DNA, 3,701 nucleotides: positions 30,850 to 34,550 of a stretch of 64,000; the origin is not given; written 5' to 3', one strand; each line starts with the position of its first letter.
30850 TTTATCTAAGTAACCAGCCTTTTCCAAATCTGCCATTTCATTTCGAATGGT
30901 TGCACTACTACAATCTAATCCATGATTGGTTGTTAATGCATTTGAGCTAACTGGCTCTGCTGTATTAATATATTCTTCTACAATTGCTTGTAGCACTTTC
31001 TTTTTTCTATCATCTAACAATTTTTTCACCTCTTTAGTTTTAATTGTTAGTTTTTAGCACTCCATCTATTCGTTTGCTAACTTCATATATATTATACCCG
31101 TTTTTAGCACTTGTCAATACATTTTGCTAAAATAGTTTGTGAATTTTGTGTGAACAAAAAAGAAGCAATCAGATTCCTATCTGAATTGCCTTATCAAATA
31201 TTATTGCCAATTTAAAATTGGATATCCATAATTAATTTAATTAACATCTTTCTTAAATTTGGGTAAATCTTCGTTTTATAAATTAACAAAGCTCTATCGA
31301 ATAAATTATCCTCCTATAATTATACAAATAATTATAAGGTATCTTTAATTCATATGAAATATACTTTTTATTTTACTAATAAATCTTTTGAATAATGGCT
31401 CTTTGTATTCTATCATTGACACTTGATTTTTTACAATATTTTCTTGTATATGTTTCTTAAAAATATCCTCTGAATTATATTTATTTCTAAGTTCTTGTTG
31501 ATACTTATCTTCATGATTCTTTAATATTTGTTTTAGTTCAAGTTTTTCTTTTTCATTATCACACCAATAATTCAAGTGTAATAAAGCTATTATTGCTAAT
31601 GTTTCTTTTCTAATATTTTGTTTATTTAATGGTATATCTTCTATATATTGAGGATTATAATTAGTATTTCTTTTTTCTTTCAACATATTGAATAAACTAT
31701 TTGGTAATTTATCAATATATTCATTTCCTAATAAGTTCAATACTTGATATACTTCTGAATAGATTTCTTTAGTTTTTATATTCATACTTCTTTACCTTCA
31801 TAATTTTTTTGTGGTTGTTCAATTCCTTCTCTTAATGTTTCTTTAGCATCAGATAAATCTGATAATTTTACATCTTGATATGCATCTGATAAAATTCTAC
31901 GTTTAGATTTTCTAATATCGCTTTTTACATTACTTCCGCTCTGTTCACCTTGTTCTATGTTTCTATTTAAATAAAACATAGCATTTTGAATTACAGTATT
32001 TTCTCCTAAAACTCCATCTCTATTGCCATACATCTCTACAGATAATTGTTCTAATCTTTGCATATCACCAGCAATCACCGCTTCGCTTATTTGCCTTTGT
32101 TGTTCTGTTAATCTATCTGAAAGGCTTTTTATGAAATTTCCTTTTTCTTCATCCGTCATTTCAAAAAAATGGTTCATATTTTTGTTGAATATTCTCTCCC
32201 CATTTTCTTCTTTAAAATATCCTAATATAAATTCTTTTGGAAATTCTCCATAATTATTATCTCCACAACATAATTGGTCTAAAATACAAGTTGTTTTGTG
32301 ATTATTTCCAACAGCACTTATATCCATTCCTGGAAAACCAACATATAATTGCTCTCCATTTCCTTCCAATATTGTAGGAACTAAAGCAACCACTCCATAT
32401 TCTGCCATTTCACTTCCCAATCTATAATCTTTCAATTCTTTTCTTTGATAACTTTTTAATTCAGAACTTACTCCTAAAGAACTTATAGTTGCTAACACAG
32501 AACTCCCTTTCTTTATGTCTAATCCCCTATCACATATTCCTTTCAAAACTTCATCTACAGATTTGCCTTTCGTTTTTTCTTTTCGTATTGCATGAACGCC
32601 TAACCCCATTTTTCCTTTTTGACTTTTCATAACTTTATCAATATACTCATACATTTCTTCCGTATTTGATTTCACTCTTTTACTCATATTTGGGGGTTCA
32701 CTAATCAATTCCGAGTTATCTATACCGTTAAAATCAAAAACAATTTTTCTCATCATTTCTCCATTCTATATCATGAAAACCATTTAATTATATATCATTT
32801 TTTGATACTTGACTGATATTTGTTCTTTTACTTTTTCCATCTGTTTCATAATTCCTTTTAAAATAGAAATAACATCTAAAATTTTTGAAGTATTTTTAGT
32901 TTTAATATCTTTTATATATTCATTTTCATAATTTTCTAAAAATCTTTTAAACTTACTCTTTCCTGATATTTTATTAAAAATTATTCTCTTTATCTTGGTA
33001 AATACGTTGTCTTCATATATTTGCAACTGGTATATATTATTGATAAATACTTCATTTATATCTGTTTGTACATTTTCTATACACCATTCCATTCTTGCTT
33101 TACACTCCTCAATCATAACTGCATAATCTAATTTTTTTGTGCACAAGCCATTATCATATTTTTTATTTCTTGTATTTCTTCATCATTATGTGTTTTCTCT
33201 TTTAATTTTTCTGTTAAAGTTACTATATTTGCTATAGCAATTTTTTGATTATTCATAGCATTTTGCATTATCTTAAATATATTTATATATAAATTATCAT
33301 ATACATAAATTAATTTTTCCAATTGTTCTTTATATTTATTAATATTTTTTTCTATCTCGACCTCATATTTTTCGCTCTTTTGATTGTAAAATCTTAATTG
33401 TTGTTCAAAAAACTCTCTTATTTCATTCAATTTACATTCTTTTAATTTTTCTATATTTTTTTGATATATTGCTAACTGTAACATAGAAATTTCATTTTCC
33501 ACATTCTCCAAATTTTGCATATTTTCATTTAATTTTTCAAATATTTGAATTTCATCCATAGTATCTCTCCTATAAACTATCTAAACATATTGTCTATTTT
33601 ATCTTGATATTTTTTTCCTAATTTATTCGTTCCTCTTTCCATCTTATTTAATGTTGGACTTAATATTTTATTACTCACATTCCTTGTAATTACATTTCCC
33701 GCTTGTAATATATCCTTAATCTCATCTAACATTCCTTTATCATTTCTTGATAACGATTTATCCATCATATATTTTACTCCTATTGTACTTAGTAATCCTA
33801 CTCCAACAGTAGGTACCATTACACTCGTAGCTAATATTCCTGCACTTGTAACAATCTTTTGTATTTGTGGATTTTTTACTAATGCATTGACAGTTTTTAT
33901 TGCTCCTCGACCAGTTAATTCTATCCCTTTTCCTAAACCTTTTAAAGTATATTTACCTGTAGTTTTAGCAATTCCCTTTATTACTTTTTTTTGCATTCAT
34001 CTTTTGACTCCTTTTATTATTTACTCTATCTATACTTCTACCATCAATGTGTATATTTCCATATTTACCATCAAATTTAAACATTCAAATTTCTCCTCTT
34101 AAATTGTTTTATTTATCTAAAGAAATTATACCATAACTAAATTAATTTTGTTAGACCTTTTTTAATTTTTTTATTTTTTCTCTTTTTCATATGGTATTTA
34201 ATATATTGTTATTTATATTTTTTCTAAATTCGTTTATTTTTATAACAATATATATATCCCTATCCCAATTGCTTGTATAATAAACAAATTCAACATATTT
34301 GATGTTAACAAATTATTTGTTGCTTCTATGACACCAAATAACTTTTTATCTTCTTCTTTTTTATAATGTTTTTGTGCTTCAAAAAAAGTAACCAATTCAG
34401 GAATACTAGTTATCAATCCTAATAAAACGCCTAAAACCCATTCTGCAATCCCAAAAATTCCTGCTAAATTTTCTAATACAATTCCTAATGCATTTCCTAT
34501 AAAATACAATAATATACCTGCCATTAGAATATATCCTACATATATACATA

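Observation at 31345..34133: Compact six-ORF operon of unassignable proteins between the hrcA operon and a CaCA transporter gene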

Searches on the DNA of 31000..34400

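Call 103: search_rna_families(source=window, start=31000, end=34400, threshold=evalue, max_evalue=1)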
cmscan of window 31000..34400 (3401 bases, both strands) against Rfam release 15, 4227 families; matches with E-value up to 1: 2.
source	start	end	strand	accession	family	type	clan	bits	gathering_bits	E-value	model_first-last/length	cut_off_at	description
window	31065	31106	-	RF02443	SpR08_sRNA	Gene; sRNA;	-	22.8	80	0.99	1-73/73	no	Streptococcus sRNA SpR08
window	34300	34355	+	RF04036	mir-2076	Gene; miRNA;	-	21.6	90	0.47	1-68/68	no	mir-2076 microRNA precursor family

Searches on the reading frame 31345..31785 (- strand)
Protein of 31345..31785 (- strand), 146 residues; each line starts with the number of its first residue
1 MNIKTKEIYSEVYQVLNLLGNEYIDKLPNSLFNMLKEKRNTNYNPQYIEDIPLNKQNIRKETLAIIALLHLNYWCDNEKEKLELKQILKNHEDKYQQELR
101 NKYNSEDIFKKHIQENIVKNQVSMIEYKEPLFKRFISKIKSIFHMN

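Call 3: search_protein_families(library=pfam, proteins=[window:31345-31785:-], max_evalue=1)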
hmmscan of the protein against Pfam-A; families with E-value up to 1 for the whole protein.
window:31345-31785:- (146 aa): 0 families

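Call 4: search_protein_families(library=ncbifam, proteins=[window:31345-31785:-], max_evalue=1)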
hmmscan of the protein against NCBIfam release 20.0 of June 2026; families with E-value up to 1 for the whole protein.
window:31345-31785:- (146 aa): 2 families
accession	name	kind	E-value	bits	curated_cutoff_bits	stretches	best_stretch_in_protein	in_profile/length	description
NF047534.1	lipo_BTA121_dup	subfamily_domain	0.022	15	45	1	76-119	76-118/134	BTA121 domain-containing protein surface lipoprotein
NF047817.1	LIC13411_adhesin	equivalog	0.12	12.5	150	1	9-116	65-173/210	LIC13411 family adhesin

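Call 5: search_protein_families(library=padloc, proteins=[window:31345-31785:-], max_evalue=1)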
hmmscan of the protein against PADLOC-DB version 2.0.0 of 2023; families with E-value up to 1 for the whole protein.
window:31345-31785:- (146 aa): 0 families

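Call 6: search_protein_families(library=phrogs, proteins=[window:31345-31785:-], max_evalue=1)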
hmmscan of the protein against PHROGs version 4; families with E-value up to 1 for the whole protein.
window:31345-31785:- (146 aa): 1 family
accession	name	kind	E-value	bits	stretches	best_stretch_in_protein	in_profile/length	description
phrog_7377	-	unknown function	0.0059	18.2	1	55-109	26-70/96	-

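Call 19: find_homologous_proteins(query=window:31345-31785:-, max_evalue=0.001)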
Query window:31345-31785:- (146 aa): 476 proteins with E <= 0.001 among 501 candidates; the best 120 are listed.
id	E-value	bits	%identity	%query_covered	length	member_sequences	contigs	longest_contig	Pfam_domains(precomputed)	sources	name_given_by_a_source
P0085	9.7e-87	306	100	100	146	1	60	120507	-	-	-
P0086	1.2e-86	306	99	100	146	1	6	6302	-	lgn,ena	-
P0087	3.3e-86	304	99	100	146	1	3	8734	-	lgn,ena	-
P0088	1.1e-85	302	99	100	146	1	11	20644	-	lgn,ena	-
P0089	5.9e-85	300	99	100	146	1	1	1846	-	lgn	-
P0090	4.0e-84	297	99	100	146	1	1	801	-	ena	-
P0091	5.2e-84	297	98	100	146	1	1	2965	-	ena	-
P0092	5.8e-83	294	96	100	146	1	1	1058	-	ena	-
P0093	5.3e-82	291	96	100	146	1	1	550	-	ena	-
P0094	3.7e-80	285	95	100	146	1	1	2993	-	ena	-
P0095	2.8e-79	282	94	100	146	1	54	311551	-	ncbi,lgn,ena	-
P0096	5.5e-79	281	93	100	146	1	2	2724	-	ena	-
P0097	5.8e-79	281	92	100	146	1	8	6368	-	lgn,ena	-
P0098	9.4e-79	280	93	100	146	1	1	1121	-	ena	-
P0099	1.1e-78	280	93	100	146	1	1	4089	-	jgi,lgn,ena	-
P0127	9.6e-71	254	83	100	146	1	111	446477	-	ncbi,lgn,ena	-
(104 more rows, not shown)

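Call 21: find_encoding_contigs(protein=P0127, flank=8000, max_places=5)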
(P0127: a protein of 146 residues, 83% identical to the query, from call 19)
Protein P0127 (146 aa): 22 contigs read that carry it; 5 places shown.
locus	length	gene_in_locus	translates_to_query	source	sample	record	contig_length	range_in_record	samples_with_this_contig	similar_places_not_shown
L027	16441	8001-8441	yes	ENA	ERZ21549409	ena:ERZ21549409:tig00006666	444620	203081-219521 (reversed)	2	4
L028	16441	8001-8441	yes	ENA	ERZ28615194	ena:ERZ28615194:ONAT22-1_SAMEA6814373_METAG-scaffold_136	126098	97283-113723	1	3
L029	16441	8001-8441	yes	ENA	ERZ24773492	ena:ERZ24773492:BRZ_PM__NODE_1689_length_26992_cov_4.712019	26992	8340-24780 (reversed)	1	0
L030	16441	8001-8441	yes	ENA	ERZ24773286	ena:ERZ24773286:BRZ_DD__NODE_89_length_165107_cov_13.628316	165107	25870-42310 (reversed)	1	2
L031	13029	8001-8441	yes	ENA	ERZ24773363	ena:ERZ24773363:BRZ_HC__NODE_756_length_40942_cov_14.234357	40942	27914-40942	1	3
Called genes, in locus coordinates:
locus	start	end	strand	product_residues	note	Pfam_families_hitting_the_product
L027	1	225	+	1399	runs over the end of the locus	PF11490:DNA_pol3_a_NII (weak), PF01336:tRNA_anti-codon (weak), PF02811:PHP, PF00929:RNase_T, PF13482:RNase_H_2 (weak), PF02811:PHP, PF07733:DNA_pol3_alpha, PF17657:DNA_pol3_finger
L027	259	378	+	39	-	-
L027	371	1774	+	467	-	PF01938:TRAM, PF01555:N6_N4_Mtase (weak), PF05958:tRNA_U5-meth_tr, PF02475:TRM5-TYW2_MTfase, PF03602:Cons_hypoth95, PF05175:MTS (weak), PF09445:Methyltransf_15, PF13847:Methyltransf_31, +2 more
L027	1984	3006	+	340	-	PF13310:Virulence_RhuM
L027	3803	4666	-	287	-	PF04986:Y2_Tnp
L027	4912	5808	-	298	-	PF13495:Phage_int_SAM_4, PF02899:Phage_int_SAM_1, PF00589:Phage_integrase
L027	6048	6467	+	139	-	-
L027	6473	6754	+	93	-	PF02535:Zip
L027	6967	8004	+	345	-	-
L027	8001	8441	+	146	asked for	-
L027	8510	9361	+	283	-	PF01734:Patatin, PF19890:DUF6363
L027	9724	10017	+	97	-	PF00005:ABC_tran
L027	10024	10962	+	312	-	PF00005:ABC_tran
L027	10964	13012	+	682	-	PF02687:FtsX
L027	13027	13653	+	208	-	PF20772:TACO1_YebC_N, PF01709:Transcrip_reg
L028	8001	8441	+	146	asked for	-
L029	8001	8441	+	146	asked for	-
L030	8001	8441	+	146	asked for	-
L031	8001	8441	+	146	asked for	-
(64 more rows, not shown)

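Call 51: predict_structure(alignment_id=A4)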
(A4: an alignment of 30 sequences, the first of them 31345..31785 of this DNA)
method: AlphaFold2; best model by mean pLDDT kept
length: 146 residues; sequences in the alignment: 30
mean_pLDDT: 72.8   pTM: 0.63
mean pLDDT of the five models: 72.8, 69.7, 67.4, 54.1, 50.9
residues with pLDDT >= 90: 26; 70-90: 64; 50-70: 33; < 50: 23
segments of 3 or more residues with pLDDT < 50: 108-128
pLDDT, mean of each block of 10 residues (from residue 1): 86 92 90 90 88 83 83 82 72 62 55 37 42 64 59
secondary structure, 60 per line:
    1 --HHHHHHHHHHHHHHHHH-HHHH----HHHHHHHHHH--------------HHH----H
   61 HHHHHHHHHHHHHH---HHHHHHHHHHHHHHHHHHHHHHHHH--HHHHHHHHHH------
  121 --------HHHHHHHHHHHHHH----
elements in order: H3-19 H21-24 H29-38 H60-74 H78-102 H105-114 H129-142

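Call 54: fold_search(model_id=the predicted structure, library=pdb)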
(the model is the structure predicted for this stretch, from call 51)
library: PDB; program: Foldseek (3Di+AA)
matches with E <= 10: 7; with E <= 0.001: 0
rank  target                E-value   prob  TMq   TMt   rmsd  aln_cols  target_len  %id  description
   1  8w6e_B                2.5e+00  0.08  0.25  0.23  17.5       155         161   17  De novo design of HBC599 binder (released 2024-11-27)
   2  7stb_E                7.6e+00  0.06  0.28  0.15  11.9       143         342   10  Closed state of Rad24-RFC:9-1-1 bound to a 5' ss/dsDNA junction (released 2022-03-23)
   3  6x6s_AM               8.1e+00  0.02  0.19  0.16  13.6       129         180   15  Cryo-EM Structure of the Helicobacter pylori OMC (released 2020-10-07)
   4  8thb_E                8.6e+00  0.06  0.28  0.14  11.4       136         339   10  Structure of the Saccharomyces cerevisiae PCNA clamp unloader Elg1-RFC complex (released 2024-05-22)
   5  8fs5_E                8.6e+00  0.06  0.28  0.14  11.4       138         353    9  Structure of S. cerevisiae Rad24-RFC loading the 9-1-1 clamp onto a 10-nt gapped DNA in step 3 (open 9-1-1 and stably  (released 2023-06-14)
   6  8fs4_E                8.6e+00  0.06  0.28  0.14  11.8       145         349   11  Structure of S. cerevisiae Rad24-RFC loading the 9-1-1 clamp onto a 10-nt gapped DNA in step 2 (open 9-1-1 ring and fl (released 2023-06-14)
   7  9pev_E                9.1e+00  0.06  0.29  0.15  11.3       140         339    9  Structure of the S. cerevisiae clamp loader Replication Factor C (RFC) with mixed nucleotide occupancy (released 2025-11-12)

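Call 73: search_dna_similar(query=window:31345-31785:-, collection=plasmids, mode=protein, max_evalue=0.001, max_rows=15)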
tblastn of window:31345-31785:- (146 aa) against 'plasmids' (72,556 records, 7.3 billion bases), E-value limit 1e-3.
No match.

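Call 86: search_solved_structures(query=A6, max_evalue=10, show_alignments=1)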
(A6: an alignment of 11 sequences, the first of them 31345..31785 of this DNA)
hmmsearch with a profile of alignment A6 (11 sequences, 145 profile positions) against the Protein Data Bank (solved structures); distinct sequences matched with E-value up to 10: 2.
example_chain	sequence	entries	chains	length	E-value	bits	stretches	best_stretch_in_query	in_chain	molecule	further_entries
7za2_A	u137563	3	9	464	0.67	13.1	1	83-140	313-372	Glypican-3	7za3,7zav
9ntq_A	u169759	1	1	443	0.86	12.8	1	82-139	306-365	Glypican-3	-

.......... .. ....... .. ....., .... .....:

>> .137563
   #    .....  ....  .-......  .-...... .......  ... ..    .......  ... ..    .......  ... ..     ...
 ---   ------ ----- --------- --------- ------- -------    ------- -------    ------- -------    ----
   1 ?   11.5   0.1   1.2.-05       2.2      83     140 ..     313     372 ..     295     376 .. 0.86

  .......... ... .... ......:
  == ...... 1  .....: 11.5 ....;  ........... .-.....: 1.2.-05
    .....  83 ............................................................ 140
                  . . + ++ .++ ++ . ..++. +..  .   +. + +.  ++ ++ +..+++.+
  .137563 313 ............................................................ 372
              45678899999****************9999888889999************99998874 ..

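Call 87: find_related_loci(query=A6, collection=viral_contigs, flank=5000)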
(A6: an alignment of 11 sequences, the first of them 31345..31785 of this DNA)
Query A6 (146 aa) in viral_contigs; peptide patterns used: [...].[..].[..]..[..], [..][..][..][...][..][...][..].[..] (x = any residue, [..] = any of these).
130 stretches matched a pattern, but none encodes a relative of the query by tblastn (E <= 1e-3).

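Call 94: list_cluster_members(proteins=[P0095, P0127, P0445, P0043])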
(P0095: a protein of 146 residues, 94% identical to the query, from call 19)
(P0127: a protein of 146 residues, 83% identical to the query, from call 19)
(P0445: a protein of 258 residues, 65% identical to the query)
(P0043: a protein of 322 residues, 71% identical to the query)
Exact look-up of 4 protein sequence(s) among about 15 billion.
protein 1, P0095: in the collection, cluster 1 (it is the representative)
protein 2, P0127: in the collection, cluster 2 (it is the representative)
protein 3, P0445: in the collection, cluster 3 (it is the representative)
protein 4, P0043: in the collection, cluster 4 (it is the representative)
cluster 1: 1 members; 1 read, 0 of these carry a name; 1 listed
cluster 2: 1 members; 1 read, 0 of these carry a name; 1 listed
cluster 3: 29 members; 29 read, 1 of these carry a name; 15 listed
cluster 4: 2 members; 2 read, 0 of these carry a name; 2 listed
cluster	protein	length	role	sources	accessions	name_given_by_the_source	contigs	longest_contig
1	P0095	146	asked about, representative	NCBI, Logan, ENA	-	-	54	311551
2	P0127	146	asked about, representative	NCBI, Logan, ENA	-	-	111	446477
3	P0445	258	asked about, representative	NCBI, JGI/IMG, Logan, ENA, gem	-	hypothetical protein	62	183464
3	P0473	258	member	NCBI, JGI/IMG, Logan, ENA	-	-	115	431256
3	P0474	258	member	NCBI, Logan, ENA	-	-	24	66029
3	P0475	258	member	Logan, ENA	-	-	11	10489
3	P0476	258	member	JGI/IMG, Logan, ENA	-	-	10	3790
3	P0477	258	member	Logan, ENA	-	-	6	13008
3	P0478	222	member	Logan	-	-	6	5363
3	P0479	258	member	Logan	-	-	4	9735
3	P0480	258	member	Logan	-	-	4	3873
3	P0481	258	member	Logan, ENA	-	-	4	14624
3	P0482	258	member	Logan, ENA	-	-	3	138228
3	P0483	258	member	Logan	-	-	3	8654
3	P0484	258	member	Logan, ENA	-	-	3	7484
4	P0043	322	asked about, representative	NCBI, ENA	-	-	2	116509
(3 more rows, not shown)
